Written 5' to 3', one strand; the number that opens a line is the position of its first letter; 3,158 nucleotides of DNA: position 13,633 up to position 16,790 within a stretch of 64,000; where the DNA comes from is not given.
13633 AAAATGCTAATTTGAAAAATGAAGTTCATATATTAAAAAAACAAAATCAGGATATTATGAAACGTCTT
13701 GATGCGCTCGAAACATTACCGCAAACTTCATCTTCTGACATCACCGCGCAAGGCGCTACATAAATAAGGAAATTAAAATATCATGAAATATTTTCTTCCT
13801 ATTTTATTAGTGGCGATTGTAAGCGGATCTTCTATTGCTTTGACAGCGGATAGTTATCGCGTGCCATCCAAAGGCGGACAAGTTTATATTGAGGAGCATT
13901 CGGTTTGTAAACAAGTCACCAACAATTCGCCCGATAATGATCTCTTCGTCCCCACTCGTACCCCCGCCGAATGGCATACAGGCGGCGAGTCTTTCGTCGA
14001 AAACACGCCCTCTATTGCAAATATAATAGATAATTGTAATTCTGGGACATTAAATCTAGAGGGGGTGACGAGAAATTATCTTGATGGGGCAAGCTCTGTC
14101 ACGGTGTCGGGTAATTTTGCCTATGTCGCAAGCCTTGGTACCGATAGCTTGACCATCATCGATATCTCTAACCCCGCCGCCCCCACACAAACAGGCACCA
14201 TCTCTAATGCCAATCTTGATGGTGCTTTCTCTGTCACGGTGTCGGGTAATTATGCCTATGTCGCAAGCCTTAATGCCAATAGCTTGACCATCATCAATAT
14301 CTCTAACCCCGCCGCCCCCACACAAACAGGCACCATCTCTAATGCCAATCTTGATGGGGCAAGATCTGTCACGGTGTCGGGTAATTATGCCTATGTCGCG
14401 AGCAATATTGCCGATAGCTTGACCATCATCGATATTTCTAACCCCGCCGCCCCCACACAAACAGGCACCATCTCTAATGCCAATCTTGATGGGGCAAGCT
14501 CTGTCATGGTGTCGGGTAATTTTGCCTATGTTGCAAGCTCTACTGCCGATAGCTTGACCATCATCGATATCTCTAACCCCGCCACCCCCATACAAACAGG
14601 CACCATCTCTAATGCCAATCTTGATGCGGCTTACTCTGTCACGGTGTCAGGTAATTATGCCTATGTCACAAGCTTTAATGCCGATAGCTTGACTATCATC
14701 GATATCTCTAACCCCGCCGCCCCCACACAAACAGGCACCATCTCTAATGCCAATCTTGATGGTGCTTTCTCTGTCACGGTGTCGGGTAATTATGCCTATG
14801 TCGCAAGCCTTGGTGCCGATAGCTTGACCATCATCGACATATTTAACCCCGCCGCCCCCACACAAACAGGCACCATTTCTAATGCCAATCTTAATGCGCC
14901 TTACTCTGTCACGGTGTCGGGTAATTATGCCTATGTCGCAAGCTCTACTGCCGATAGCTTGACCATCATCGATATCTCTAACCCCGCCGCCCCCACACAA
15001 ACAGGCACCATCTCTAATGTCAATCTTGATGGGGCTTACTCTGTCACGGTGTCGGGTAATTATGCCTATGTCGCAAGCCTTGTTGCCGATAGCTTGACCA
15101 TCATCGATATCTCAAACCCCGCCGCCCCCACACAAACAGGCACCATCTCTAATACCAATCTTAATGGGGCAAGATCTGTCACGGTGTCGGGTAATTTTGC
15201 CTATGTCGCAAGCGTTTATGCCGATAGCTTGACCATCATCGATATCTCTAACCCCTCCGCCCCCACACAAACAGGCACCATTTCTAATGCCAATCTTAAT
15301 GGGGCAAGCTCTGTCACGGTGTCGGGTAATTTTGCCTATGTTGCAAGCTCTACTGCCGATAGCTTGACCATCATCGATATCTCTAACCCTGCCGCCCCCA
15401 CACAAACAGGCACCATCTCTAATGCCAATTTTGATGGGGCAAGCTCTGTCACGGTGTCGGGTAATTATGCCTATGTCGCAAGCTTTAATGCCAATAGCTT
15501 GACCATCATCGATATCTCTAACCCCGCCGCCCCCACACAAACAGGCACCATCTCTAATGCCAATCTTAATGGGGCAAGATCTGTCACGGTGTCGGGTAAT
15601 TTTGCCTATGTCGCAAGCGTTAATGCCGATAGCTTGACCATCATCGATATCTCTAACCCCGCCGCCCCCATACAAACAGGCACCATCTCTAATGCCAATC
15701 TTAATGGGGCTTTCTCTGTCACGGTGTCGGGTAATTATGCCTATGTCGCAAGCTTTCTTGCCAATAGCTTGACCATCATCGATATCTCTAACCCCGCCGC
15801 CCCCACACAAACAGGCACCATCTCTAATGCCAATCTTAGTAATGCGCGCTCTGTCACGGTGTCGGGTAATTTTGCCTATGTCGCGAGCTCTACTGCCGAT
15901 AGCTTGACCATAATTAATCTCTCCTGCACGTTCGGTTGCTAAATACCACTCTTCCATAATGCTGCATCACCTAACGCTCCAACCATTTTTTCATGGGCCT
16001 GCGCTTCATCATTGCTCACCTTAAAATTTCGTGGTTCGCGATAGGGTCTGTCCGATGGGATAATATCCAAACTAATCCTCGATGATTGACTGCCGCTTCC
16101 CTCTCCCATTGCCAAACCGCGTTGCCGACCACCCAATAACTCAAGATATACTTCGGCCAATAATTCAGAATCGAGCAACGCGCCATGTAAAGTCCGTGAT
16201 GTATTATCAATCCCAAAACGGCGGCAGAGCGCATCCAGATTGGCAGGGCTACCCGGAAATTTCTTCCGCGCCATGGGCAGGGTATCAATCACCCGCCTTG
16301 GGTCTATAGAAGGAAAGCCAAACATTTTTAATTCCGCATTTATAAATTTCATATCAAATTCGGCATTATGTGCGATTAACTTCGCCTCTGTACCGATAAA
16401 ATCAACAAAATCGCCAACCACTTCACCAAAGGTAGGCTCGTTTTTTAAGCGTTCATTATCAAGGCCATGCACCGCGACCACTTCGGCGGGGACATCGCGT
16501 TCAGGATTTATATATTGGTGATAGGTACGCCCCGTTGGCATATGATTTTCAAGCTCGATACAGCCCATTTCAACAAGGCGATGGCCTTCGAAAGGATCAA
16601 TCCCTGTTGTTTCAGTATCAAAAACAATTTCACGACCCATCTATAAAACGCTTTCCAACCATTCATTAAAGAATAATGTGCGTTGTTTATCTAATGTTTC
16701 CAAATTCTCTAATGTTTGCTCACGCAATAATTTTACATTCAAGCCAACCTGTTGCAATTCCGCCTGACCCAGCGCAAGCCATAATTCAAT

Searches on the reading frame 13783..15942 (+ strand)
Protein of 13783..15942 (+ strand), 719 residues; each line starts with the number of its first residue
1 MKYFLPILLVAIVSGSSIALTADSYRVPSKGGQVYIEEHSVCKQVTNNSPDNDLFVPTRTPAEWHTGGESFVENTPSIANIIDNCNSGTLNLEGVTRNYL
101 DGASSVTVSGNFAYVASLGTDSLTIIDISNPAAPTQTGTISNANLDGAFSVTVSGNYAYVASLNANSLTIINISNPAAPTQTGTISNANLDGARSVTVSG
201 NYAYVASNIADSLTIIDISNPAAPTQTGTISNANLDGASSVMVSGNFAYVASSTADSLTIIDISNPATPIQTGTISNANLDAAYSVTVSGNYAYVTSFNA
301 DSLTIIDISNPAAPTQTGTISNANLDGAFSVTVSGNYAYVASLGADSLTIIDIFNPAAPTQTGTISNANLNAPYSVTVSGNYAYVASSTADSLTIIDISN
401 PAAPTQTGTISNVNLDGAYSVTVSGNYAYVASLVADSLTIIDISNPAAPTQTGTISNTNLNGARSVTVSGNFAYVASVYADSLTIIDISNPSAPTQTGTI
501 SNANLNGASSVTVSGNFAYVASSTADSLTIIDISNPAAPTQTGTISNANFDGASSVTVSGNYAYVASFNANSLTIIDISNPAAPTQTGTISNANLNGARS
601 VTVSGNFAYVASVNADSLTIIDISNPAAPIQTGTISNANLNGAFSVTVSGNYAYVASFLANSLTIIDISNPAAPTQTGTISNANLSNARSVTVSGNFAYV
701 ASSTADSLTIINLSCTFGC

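Call 9: search_protein_families(library=pfam, proteins=[window:13783-15942:+], max_evalue=0.01)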
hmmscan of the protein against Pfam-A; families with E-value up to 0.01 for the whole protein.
window:13783-15942:+ (719 aa): 9 families
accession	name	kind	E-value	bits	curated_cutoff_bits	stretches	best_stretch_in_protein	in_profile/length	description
PF08309.17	LVIVD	-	7e-155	502.6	20.2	14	553-588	4-38/42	LVIVD repeat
PF10282.15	Lactonase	-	9.6e-16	58.3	21.7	1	421-535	150-275/344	Lactonase, 7-bladed beta-propeller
PF05694.17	SBP56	-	4.5e-12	45.9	34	0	640-681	305-346/453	56kDa selenium binding protein (SBP56)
PF08301.18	HCV_NS5a_1b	-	1e-07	32.9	27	0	509-538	24-53/102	Hepatitis C virus non-structural 5a domain 1b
PF09667.15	DUF2028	-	1.4e-07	32.1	25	0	177-275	10-104/180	Domain of unknown function (DUF2028)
PF18692.7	DUF5640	-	0.00012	22.3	28.5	0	274-311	39-76/85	Family of unknown function (DUF5640)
PF22690.1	FAS_AT_central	-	0.00014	22.2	25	0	596-620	36-60/84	Fatty acid synthase central AT domain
PF07949.17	YbbR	-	0.00038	21.2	22.3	0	373-421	25-72/81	YbbR-like protein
PF04053.20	B-prop_COPA_B_2nd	-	0.0019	18.2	57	0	676-713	136-173/248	COPA/B second beta-propeller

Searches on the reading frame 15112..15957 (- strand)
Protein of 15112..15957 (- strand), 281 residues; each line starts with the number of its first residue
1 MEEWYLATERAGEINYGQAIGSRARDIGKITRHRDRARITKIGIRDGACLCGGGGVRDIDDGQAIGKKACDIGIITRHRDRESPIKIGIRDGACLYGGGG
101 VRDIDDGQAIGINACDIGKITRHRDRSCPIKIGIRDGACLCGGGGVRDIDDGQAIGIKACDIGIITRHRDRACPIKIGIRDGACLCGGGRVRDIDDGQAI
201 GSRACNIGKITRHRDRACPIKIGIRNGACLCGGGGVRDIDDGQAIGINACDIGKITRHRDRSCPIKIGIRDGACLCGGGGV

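Call 9: search_protein_families(library=pfam, proteins=[window:15112-15957:-], max_evalue=0.01)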
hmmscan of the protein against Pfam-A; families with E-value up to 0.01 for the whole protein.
window:15112-15957:- (281 aa): 1 family
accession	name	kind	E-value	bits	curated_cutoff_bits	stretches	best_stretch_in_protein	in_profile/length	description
PF12475.13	Amdo_NSP_1-3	-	0.0025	18.3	25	0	114-128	34-48/54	Amdovirus non-structural protein 1-3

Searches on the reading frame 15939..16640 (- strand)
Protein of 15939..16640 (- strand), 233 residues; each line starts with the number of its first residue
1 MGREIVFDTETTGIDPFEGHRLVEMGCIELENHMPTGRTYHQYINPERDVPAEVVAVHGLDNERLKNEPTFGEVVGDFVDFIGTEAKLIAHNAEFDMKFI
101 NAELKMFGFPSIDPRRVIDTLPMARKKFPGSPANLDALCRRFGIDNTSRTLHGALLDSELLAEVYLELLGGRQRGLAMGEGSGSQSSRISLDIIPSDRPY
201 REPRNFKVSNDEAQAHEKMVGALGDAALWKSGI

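Call 9: search_protein_families(library=pfam, proteins=[window:15939-16640:-], max_evalue=0.01)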
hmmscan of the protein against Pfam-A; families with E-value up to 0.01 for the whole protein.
window:15939-16640:- (233 aa): 4 families
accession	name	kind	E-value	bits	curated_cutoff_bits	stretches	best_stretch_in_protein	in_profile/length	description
PF00929.31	RNase_T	-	6.6e-36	124.8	24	1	5-165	1-164/164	Exonuclease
PF13482.12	RNase_H_2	-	5.4e-06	26.9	22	1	6-154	2-125/165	RNase_H superfamily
PF16473.11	Rv2179c-like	-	0.00073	19.7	27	1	5-109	3-123/177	3'-5' exoribonuclease Rv2179c-like domain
PF01612.26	DNA_pol_A_exo1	-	0.0017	18.7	23.6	0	74-142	64-127/173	3'-5' exonuclease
